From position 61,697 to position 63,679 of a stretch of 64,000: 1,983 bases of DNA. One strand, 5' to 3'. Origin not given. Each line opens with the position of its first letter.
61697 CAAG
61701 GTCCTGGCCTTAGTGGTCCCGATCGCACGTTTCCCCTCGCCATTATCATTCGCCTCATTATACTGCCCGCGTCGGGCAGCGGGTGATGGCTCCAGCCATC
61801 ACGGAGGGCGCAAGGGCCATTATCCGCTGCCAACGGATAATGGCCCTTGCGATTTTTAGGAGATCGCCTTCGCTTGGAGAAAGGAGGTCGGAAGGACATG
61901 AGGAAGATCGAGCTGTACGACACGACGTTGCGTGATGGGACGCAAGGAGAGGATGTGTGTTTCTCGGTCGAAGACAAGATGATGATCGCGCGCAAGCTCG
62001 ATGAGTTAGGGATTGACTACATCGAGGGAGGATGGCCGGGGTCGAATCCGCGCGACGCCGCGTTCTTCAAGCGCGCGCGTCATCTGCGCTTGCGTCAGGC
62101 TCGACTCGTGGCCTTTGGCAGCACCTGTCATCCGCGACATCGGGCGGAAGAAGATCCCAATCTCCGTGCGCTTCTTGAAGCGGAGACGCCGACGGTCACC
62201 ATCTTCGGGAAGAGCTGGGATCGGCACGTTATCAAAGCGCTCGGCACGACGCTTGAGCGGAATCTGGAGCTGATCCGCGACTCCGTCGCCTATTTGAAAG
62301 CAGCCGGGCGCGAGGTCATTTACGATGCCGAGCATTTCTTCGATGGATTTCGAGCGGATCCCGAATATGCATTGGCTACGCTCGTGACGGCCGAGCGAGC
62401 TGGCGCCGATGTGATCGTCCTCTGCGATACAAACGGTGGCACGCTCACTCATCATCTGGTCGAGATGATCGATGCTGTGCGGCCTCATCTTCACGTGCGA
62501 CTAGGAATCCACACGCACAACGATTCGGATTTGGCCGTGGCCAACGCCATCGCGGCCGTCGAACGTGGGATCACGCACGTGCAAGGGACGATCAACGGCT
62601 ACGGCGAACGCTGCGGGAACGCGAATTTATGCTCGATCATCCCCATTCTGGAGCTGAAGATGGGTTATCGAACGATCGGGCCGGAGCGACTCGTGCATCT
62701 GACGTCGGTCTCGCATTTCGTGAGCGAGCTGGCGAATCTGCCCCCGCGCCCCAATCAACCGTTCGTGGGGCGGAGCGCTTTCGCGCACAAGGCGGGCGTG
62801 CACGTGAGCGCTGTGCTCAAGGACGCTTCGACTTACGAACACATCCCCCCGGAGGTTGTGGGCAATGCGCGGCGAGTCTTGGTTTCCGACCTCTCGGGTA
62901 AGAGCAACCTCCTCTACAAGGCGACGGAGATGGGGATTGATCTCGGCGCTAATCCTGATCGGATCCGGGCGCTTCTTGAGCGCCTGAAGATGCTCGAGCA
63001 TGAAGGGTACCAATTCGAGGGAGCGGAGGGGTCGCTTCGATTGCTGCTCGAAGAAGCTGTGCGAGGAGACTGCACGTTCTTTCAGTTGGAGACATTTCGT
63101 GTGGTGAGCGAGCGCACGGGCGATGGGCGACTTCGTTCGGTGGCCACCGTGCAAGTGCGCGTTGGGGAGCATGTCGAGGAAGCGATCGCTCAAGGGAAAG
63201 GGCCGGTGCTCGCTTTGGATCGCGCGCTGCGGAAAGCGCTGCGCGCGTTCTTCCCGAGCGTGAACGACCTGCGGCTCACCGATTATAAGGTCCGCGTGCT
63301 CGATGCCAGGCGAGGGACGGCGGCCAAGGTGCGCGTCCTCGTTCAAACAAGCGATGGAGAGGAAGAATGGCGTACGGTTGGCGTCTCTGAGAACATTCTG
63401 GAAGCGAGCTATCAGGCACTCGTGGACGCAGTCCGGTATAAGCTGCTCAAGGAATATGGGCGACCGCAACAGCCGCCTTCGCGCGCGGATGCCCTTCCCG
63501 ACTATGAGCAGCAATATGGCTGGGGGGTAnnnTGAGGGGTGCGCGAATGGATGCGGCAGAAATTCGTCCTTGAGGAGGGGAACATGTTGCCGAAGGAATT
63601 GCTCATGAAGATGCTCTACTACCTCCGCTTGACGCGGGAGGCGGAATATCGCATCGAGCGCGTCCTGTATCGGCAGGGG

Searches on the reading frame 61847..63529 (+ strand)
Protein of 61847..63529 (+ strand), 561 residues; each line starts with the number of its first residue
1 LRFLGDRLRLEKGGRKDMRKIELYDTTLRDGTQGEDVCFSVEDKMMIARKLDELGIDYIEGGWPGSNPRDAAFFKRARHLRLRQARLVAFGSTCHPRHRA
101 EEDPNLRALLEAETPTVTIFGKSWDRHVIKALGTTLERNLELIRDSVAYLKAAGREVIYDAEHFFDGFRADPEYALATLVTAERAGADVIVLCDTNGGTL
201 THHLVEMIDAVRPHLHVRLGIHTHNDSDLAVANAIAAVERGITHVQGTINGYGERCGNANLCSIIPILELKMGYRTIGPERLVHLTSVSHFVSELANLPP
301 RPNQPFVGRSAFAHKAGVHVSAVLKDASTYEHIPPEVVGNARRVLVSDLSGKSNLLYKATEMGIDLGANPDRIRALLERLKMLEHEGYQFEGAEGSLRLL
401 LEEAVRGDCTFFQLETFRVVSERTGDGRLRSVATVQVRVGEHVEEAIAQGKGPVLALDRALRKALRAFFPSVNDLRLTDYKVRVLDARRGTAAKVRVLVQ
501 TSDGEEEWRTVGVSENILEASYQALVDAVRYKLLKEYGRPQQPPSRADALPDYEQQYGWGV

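Call 71: search_protein_families(library=ncbifam, proteins=[window:61847-63529:+], max_evalue=1e-10)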
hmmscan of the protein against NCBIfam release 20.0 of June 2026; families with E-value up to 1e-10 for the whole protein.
window:61847-63529:+ (561 aa): 17 families
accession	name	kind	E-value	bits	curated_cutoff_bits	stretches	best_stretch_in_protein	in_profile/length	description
TIGR00977.1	citramal_synth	equivalog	1.2e-225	749.8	450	1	20-536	1-520/526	citramalate synthase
NF002085.0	PRK00915.1-2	subfamily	1.5e-87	294.5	517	1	16-532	9-499/504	2-isopropylmalate synthase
NF002086.0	PRK00915.1-3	equivalog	2.5e-76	257.2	532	1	17-532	3-501/516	2-isopropylmalate synthase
TIGR02090.1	LEU1_arch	subfamily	6.1e-75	252.6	484.75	1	21-389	1-353/363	isopropylmalate/citramalate/homocitrate synthases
NF002088.0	PRK00915.1-5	equivalog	3.3e-74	250.2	697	1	18-532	1-498/514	2-isopropylmalate synthase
TIGR00973.1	leuA_bact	equivalog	2.6e-71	240.6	598.7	1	20-529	1-493/494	2-isopropylmalate synthase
TIGR02146.1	LysS_fung_arch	equivalog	3.4e-67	227.1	413.55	1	24-381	2-343/344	homocitrate synthase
NF041069.1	IPMS_Sufob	equivalog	2.7e-62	211.2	600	1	22-390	2-356/371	isopropylmalate synthase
NF002087.0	PRK00915.1-4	equivalog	1.4e-60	205.3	729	1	19-533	5-502/516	2-isopropylmalate synthase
NF002084.0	PRK00915.1-1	equivalog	4.9e-59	200.2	748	1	19-529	3-496/523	2-isopropylmalate synthase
TIGR02660.1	nifV_homocitr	equivalog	1.6e-57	195.4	462.9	1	21-382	2-347/365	homocitrate synthase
NF042434.1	IPMS_Lepto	equivalog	5.6e-37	127.6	500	1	19-380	4-366/374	2-isopropylmalate synthase LeuA2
NF042433.1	CitmalDyn_Leptosp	equivalog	8.5e-35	120.3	950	1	115-516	99-494/514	(R)-citramalate synthase CimA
NF006049.0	PRK08195.1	subfamily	6.9e-24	84.5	229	1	172-275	147-251/344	4-hyroxy-2-oxovalerate/4-hydroxy-2-oxopentanoic acid aldolase,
TIGR03217.1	4OH_2_O_val_ald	equivalog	1.3e-22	80.5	286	1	180-276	150-247/334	4-hydroxy-2-oxovalerate aldolase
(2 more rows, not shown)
